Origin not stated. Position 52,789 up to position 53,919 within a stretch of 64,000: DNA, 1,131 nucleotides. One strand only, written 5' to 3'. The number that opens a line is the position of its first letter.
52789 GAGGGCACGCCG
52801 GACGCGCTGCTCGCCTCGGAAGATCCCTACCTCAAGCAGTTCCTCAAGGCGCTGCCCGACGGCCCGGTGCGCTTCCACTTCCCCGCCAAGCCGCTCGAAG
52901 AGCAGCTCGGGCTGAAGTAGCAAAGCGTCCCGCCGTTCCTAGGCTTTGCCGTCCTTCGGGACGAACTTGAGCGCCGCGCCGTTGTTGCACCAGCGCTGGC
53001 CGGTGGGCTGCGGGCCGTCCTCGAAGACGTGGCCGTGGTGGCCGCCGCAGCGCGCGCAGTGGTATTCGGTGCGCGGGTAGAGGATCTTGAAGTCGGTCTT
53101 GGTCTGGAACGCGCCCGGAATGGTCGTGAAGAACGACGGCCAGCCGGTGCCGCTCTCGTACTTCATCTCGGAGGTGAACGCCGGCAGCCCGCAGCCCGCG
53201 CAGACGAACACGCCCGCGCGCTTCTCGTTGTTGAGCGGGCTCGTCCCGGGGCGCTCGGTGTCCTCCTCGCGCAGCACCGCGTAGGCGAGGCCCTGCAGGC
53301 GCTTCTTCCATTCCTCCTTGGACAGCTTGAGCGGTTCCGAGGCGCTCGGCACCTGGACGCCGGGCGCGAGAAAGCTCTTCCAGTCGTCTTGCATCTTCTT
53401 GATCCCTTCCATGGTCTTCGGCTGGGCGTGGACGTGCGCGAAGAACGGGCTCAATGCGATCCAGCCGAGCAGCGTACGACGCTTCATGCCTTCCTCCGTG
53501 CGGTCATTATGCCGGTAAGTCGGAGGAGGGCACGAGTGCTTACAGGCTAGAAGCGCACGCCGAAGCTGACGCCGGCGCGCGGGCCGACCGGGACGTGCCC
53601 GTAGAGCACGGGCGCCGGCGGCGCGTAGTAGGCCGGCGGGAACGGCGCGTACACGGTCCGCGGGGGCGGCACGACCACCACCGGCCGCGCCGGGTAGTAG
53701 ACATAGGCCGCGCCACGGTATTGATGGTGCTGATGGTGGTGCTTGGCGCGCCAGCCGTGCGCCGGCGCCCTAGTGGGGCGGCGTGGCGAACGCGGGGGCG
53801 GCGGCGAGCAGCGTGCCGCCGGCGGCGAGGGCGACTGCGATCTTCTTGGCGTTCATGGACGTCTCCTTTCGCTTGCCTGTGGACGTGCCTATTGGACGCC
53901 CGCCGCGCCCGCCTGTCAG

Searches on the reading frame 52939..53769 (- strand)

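Call 54: search_protein_families(library=pfam, proteins=[window:52939-53769:-], max_evalue=0.01)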
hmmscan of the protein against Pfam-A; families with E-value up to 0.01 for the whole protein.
window:52939-53769:- (276 aa): 1 family
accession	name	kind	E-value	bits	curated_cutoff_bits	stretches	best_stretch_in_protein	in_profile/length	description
PF01641.26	SelR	-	8.5e-41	139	24.9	1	160-271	3-116/116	SelR domain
